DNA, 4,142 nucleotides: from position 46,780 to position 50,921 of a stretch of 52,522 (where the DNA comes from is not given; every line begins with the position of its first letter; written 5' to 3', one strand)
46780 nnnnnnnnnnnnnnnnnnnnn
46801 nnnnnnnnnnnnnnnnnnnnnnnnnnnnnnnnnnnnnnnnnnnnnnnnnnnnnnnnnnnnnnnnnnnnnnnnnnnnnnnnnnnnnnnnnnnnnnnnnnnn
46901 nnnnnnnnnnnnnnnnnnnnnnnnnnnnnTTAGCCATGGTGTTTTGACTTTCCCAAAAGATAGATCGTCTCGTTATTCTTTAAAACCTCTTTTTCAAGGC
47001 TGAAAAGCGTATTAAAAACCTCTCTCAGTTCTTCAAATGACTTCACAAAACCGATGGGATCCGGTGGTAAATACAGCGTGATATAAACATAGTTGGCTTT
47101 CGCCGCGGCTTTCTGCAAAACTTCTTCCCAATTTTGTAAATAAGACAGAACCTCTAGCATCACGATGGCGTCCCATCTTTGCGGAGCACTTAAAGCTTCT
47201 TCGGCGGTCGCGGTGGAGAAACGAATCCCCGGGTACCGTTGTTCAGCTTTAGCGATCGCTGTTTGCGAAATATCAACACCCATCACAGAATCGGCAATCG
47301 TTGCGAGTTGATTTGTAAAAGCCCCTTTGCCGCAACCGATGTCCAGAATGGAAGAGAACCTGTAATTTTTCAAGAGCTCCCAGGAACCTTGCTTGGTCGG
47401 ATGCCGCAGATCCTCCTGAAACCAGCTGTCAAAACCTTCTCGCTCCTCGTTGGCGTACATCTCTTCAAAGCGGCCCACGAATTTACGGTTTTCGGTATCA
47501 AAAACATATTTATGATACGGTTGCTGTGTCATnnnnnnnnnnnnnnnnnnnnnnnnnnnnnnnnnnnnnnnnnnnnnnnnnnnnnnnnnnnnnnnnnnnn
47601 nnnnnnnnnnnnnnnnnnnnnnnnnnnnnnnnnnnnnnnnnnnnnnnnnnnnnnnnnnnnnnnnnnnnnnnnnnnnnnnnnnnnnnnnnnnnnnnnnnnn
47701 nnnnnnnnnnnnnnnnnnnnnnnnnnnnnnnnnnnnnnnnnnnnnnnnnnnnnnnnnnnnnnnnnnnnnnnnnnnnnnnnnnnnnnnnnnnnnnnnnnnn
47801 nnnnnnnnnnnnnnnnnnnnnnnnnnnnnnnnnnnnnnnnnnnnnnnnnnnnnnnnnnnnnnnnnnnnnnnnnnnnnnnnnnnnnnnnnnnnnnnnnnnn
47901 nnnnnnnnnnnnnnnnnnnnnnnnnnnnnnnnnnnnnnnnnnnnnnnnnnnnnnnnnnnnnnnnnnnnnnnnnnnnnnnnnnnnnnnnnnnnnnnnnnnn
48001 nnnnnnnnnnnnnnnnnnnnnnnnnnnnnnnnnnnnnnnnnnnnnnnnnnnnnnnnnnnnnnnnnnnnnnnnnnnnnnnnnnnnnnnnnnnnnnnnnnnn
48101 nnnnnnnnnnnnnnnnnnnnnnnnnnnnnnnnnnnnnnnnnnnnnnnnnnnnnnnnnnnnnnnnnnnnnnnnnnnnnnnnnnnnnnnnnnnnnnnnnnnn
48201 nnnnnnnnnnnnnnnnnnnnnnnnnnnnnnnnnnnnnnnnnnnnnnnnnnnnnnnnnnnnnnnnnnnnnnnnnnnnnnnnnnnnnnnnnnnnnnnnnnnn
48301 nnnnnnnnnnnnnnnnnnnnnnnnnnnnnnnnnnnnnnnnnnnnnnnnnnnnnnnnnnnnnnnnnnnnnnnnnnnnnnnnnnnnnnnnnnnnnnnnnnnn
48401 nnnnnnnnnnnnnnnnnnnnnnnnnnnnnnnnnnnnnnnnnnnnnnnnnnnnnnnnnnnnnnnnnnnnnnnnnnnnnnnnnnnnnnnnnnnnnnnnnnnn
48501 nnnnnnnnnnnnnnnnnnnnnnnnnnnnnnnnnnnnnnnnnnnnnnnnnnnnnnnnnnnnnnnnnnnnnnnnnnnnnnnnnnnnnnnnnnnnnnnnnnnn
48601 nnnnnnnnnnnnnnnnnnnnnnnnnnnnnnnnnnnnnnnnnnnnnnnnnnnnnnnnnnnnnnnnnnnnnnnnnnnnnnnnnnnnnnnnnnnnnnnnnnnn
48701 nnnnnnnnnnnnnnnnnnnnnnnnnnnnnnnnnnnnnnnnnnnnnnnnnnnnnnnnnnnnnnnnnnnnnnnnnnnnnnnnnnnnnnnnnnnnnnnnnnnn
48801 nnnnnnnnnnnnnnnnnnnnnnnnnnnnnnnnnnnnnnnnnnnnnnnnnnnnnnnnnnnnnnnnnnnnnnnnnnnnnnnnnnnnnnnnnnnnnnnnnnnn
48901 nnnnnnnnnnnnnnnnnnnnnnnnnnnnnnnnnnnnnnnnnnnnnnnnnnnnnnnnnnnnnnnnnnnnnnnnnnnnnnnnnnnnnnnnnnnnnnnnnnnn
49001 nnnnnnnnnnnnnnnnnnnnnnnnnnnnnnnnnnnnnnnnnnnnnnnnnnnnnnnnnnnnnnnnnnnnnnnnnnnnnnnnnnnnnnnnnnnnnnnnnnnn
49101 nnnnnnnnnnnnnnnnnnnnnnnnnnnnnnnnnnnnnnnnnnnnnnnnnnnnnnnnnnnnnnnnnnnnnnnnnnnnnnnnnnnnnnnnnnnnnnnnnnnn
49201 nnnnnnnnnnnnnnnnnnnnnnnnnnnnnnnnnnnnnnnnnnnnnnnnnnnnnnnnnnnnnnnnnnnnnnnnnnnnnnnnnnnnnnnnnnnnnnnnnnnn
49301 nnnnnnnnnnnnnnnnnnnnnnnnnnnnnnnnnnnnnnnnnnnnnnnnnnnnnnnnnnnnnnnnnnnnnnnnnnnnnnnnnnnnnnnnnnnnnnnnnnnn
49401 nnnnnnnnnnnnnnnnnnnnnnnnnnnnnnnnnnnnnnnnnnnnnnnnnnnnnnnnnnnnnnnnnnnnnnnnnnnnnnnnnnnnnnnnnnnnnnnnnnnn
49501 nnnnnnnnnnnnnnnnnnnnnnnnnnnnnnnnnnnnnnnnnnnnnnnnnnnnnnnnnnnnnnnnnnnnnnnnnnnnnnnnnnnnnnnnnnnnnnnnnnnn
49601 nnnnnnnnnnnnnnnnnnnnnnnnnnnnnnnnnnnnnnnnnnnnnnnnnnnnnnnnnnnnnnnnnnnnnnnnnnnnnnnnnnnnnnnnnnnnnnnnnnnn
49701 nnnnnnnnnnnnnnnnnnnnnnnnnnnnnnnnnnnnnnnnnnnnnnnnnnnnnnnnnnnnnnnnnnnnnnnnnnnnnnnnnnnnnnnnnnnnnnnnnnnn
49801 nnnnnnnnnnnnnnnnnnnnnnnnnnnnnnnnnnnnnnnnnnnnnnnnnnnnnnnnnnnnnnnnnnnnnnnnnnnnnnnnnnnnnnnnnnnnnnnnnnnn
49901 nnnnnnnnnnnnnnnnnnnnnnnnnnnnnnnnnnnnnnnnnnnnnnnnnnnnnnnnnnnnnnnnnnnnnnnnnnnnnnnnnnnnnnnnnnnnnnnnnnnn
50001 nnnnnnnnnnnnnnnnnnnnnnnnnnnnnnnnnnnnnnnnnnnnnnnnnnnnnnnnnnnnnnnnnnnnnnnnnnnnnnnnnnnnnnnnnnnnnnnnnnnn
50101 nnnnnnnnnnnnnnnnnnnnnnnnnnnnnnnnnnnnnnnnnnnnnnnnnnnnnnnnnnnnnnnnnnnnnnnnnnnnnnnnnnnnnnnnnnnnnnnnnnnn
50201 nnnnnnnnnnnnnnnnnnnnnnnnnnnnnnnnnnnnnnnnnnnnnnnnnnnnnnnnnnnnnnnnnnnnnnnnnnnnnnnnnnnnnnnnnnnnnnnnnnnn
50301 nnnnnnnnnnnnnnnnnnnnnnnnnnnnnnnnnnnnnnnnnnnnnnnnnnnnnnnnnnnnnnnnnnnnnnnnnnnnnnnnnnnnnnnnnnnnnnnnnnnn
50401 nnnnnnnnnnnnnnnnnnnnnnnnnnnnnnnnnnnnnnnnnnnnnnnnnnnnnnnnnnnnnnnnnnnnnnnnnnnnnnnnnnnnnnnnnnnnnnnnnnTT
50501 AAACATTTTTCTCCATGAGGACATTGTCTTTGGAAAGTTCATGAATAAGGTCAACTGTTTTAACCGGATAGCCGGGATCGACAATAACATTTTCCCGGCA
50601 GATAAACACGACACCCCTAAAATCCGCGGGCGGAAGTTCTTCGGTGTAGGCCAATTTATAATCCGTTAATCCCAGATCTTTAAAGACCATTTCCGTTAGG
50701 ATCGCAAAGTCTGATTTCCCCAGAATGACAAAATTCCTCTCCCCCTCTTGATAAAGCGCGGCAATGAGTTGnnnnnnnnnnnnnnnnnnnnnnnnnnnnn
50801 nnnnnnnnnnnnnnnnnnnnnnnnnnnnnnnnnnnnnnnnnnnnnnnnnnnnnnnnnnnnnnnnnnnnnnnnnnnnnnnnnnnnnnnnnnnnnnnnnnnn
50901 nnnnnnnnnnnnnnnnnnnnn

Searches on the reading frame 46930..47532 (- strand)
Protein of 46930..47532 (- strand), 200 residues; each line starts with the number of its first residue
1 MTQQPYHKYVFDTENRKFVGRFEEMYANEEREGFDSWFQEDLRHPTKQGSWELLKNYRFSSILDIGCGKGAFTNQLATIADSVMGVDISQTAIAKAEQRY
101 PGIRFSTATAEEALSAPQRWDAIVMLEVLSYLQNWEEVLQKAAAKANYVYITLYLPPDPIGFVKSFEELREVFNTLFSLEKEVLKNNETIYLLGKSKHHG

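Call 7: search_protein_families(library=pfam, proteins=[window:46930-47532:-], max_evalue=0.01)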
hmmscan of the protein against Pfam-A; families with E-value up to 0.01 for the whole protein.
window:46930-47532:- (200 aa): 14 families
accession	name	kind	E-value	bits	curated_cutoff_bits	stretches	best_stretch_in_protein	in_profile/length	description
PF13649.12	Methyltransf_25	-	8e-15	55.7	27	1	62-143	1-90/97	Methyltransferase domain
PF13489.12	Methyltransf_23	-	8.7e-15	55.3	27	1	56-158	20-123/164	Methyltransferase domain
PF08242.18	Methyltransf_12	-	1.3e-13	52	30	1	63-143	1-89/98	Methyltransferase domain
PF08241.18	Methyltransf_11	-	4.1e-13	50.2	21.2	1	63-143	1-84/95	Methyltransferase domain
PF13847.12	Methyltransf_31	-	3.6e-12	46.6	27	1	61-143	6-98/145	Methyltransferase domain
PF05401.17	NodS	-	3.1e-11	43.9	24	1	58-138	43-125/201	Nodulation protein S (NodS)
PF03291.22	mRNA_G-N7_MeTrfase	-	0.0001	22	26.6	1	60-103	63-107/315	mRNA (guanine-N(7))-methyltransferase domain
PF05724.17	TPMT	-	0.00021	21.4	26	1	50-100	29-81/218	Thiopurine S-methyltransferase (TPMT)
PF05175.20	MTS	-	0.00024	21.2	23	1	54-123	27-102/170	Methyltransferase small domain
PF02390.23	Methyltransf_4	-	0.0016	18.3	24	1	61-99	4-44/173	Putative methyltransferase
PF06325.19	PrmA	-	0.0018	18.3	22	1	44-98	145-202/296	Ribosomal protein L11 methyltransferase (PrmA)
PF07021.18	MetW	-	0.0025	17.9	21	1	60-143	15-99/193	Methionine biosynthesis protein MetW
PF01728.25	FtsJ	-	0.0031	17.9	24.1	1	60-106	23-70/181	FtsJ-like methyltransferase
PF13679.12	Methyltransf_32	-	0.0031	17.9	27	1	55-114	22-87/143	Methyltransferase domain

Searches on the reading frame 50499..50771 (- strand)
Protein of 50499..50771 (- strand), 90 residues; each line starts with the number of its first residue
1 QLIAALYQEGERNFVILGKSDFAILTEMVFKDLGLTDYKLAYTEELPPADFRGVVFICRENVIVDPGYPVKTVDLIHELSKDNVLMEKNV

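Call 50: predict_structure(alignment_id=A3)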
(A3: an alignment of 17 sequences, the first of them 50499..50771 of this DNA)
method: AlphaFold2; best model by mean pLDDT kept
length: 90 residues; sequences in the alignment: 17
mean_pLDDT: 88.2   pTM: 0.77
mean pLDDT of the five models: 88.2, 87.1, 86.0, 85.8, 85.4
residues with pLDDT >= 90: 64; 70-90: 17; 50-70: 3; < 50: 6
segments of 3 or more residues with pLDDT < 50: 85-90
pLDDT, mean of each block of 10 residues (from residue 1): 93 95 92 94 94 95 90 90 51
secondary structure, 60 per line:
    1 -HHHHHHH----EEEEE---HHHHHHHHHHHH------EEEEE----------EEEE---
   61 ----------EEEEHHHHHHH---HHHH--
elements in order: H2-8 E13-17 H21-32 E39-43 E54-57 E71-74 H75-81 H85-88

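Call 52: fold_search(model_id=the predicted structure, library=pdb)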
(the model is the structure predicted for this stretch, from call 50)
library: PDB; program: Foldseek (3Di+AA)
matches with E <= 10: 586; with E <= 0.001: 0
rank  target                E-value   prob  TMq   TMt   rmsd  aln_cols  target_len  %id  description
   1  1lc3                  5.1e-01  0.14  0.26  0.10   8.1        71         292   17  Crystal Structure of a Biliverdin Reductase Enzyme-Cofactor Complex (released 2002-07-17)
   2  5xnc_A                5.8e-01  0.15  0.29  0.11   5.4        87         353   10  Crystal structure of the branched-chain polyamine synthase (BpsA) in complex with N4-aminopropylspermidine and 5-methy (released 2018-08-15)
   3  7zay_B                6.3e-01  0.10  0.22  0.06   8.4        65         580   15  Human heparan sulfate polymerase complex EXT1-EXT2 (released 2022-12-07)
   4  4gvo_A                6.7e-01  0.44  0.31  0.13   2.0        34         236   15  Putative L-Cystine ABC transporter from Listeria monocytogenes (released 2012-09-12)
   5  5fb3_F                7.7e-01  0.21  0.34  0.11   3.1        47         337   21  Structure of glycerophosphate dehydrogenase in complex with NADPH (released 2016-10-12)
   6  8bxg_A                8.2e-01  0.15  0.41  0.09  11.8       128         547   15  Structure of the K/H exchanger KefC. (released 2023-12-20)
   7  5fb3_E                9.4e-01  0.16  0.33  0.11   3.1        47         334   21  Structure of glycerophosphate dehydrogenase in complex with NADPH (released 2016-10-12)
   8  1gcu                  9.4e-01  0.10  0.26  0.10   9.8        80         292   14  CRYSTAL STRUCTURE OF RAT BILIVERDIN REDUCTASE AT 1.4 A (released 2001-02-08)
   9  2abw_B                1.1e+00  0.28  0.39  0.18   3.0        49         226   14  Glutaminase subunit of the plasmodial PLP synthase (Vitamin B6 biosynthesis) (released 2006-01-10)
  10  1m3s_A                1.1e+00  0.21  0.37  0.22   4.5        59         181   15  Crystal structure of YckF from Bacillus subtilis (released 2003-01-21)
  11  2abw_A                1.1e+00  0.28  0.38  0.18   3.1        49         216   14  Glutaminase subunit of the plasmodial PLP synthase (Vitamin B6 biosynthesis) (released 2006-01-10)
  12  2mok_MODEL_1_A        1.1e+00  0.18  0.35  0.21   3.4        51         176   12  holo_FldA (released 2015-05-20)
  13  3kln_C                1.1e+00  0.15  0.31  0.16   4.2        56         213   14  Vibrio cholerae VpsT (released 2010-02-09)
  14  7c9b                  1.1e+00  0.14  0.33  0.17   4.7        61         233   16  Crystal structure of dipeptidase-E from Xenopus laevis (released 2021-06-09)
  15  1mav                  1.1e+00  0.11  0.36  0.30  10.1       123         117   12  CRYSTAL STRUCTURE OF THE RESPONSE REGULATOR DIVK AT PH 6.0 IN COMPLEX WITH MN2+ (released 2002-12-04)
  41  3wg9_D                1.8e+00  0.05  0.24  0.14   9.2        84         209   14  Crystal structure of RSP, a Rex-family repressor (released 2014-08-13)
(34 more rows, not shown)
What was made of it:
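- Tried and rejected: Foldseek of a confident model (pLDDT 88) gave nothing better than E 0.5 (calls 50, 52).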

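Call 73: search_protein_representatives(alignment_id=A3)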
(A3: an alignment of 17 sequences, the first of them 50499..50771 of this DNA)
Query: 17 sequences, 90 profile positions. Proteins with E-value up to 0.001 (for the whole library): 51; up to 1e-10: 21; up to 1e-30: 0. The best 51 are listed.
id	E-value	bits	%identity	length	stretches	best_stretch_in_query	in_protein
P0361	2.0e-30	120.6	-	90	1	4-88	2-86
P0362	4.5e-30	119.5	-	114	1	1-87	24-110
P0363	9.4e-28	112.1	-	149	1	1-88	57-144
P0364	4.7e-27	109.8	-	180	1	2-87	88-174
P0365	2.2e-21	91.6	-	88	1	2-88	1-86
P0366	1.6e-19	85.6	-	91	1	18-88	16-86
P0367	2.4e-19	85.1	-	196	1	2-84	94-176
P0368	2.5e-19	85.1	-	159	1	2-85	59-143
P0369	2.6e-19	85.0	-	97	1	6-85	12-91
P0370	3.8e-17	78.1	-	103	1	4-87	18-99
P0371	6.3e-16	74.2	-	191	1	2-88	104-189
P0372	8.3e-16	73.8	-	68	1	25-88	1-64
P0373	1.4e-15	73.1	-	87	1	3-84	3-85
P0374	2.9e-15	72.0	-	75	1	18-88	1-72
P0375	7.3e-15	70.8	-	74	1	25-88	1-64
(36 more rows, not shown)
